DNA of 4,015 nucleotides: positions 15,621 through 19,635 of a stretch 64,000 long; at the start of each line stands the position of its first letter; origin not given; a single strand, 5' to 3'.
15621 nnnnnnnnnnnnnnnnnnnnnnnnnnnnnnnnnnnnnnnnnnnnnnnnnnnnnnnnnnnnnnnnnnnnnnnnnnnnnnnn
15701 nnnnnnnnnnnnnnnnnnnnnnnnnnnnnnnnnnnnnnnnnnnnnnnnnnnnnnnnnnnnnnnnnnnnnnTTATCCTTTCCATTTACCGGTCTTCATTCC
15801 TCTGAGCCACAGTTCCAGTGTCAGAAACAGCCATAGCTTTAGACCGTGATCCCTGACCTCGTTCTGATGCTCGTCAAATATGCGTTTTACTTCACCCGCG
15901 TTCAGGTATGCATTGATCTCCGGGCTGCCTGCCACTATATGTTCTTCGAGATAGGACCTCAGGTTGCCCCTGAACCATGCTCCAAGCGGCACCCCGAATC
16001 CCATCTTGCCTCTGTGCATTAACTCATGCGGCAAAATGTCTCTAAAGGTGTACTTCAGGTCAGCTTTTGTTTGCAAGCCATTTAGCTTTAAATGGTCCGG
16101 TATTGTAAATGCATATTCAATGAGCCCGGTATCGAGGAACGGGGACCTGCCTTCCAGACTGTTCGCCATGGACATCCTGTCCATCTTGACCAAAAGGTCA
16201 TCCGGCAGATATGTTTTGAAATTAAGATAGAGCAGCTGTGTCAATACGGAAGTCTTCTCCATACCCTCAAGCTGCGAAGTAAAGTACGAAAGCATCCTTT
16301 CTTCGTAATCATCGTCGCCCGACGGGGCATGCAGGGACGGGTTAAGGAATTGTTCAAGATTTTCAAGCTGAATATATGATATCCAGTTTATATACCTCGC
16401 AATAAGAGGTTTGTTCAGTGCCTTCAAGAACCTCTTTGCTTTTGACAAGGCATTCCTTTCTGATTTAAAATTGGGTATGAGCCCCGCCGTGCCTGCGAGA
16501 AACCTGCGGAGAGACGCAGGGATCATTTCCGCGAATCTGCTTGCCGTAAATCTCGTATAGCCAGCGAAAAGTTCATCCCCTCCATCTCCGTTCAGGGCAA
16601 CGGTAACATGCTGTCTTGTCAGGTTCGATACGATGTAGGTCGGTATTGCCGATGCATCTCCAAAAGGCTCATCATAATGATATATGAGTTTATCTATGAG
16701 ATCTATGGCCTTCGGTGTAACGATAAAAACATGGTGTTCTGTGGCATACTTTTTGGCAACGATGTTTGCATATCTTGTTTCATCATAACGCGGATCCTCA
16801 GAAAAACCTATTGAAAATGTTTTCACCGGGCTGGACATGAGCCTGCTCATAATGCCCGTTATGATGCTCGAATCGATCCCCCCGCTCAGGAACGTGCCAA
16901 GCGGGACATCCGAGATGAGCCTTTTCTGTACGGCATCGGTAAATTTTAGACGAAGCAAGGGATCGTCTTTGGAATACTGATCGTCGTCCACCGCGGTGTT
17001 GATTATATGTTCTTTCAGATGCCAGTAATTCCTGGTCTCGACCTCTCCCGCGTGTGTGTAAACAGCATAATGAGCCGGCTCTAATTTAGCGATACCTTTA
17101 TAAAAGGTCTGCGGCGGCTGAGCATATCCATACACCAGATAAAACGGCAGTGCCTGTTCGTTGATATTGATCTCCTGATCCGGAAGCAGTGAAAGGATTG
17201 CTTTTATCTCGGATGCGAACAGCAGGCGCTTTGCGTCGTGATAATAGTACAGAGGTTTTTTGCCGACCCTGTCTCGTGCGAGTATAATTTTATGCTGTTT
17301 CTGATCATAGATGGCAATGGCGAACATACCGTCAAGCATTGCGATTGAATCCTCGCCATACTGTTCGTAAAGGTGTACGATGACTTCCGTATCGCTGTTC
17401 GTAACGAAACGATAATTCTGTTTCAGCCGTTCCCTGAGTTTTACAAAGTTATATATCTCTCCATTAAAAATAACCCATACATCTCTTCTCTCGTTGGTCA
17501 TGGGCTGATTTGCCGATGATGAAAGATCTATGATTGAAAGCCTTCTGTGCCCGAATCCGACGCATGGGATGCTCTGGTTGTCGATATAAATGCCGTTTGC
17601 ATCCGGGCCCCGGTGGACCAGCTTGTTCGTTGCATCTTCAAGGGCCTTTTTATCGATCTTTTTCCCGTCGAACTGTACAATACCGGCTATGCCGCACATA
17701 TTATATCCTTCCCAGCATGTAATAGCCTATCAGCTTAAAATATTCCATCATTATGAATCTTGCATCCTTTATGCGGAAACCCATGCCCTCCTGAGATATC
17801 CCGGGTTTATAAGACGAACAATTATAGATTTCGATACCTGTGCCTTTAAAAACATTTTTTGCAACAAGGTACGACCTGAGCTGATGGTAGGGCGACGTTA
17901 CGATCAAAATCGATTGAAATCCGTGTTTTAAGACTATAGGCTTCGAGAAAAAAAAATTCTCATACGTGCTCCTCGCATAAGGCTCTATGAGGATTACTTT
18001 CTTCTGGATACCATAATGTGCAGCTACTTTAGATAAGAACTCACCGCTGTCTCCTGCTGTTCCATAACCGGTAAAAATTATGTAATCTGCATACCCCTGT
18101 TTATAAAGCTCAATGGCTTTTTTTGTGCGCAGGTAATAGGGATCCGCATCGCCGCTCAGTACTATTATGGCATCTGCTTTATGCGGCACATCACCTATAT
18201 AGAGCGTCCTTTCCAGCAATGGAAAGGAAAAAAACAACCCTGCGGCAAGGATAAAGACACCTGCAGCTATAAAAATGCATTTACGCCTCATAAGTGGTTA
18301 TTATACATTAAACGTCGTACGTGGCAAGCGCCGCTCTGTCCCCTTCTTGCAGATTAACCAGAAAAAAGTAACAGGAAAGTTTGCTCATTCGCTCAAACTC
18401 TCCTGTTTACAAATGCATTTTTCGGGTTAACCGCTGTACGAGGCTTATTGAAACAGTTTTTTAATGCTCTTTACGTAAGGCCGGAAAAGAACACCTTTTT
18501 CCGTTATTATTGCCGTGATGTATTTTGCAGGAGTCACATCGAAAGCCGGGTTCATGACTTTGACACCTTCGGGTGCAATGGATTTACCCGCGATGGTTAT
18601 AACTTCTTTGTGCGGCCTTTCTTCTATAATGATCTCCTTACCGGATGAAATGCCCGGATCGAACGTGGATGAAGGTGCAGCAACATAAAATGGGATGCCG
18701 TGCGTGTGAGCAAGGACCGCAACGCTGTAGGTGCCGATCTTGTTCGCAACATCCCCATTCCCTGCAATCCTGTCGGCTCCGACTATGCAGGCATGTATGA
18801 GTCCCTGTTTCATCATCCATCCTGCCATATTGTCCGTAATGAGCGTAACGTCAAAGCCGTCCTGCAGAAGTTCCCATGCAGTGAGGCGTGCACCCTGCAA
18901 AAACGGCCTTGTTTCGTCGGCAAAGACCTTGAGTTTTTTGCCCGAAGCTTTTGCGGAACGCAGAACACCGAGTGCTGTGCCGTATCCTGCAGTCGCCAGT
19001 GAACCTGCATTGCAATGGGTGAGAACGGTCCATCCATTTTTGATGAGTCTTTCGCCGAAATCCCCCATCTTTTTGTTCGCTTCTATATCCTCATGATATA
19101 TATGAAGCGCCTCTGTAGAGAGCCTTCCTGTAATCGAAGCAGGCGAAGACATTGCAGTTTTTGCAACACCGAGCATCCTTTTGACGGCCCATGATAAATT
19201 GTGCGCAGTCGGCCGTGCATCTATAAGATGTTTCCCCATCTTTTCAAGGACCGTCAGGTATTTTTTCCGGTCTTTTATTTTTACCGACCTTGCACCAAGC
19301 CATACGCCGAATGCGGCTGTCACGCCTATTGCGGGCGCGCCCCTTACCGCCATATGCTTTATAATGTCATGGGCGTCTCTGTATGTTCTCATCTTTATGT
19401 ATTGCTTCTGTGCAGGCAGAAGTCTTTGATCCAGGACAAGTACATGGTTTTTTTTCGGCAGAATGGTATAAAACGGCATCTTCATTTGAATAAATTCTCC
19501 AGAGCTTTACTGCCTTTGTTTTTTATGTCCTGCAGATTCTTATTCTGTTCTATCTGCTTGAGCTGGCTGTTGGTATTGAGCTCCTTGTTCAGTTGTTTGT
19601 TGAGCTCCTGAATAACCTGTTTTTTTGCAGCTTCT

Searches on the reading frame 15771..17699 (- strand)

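Call 48: search_protein_families(library=pfam, max_evalue=0.000001, proteins=[window:15771-17699:-])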
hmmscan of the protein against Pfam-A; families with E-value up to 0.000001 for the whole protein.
window:15771-17699:- (642 aa): 3 families
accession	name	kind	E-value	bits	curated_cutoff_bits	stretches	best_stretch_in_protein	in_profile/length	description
PF00733.27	Asn_synthase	-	1.2e-101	341.3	21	1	249-633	2-354/354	Asparagine synthase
PF13537.11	GATase_7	-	2.6e-45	153.8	25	1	51-169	1-122/123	Glutamine amidotransferase domain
PF13522.11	GATase_6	-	6.8e-43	146.2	27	1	32-164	1-130/130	Glutamine amidotransferase domain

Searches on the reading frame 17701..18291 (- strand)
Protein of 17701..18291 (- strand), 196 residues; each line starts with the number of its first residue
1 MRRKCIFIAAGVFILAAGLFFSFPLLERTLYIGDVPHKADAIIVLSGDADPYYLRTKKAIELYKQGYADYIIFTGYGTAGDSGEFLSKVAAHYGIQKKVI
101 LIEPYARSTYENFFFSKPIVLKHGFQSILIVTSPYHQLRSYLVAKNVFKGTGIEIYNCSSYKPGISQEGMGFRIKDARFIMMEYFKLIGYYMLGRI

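Call 48: search_protein_families(library=pfam, max_evalue=0.000001, proteins=[window:17701-18291:-])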
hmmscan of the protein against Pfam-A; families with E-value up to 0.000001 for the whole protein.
window:17701-18291:- (196 aa): 1 family
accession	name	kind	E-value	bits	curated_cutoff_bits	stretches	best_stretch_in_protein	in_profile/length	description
PF02698.23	DUF218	-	2.4e-21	76.5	27.6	1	40-158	1-109/133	DUF218 domain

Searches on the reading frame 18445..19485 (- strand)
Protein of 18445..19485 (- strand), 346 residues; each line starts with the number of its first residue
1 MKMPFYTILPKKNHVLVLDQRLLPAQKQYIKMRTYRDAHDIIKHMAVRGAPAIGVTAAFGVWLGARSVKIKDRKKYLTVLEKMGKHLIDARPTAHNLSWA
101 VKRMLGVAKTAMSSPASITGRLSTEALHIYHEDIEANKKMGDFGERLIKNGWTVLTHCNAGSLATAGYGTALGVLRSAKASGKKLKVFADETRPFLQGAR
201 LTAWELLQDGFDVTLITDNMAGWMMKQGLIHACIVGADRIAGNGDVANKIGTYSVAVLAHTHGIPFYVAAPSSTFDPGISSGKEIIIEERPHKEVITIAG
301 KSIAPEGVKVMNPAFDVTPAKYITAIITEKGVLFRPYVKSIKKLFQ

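Call 48: search_protein_families(library=pfam, max_evalue=0.000001, proteins=[window:18445-19485:-])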
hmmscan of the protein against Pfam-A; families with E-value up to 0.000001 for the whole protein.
window:18445-19485:- (346 aa): 1 family
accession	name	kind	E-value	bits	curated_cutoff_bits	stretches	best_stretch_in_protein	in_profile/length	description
PF01008.23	IF-2B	-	1.9e-89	300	22.4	1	47-333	2-278/280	Initiation factor 2 subunit family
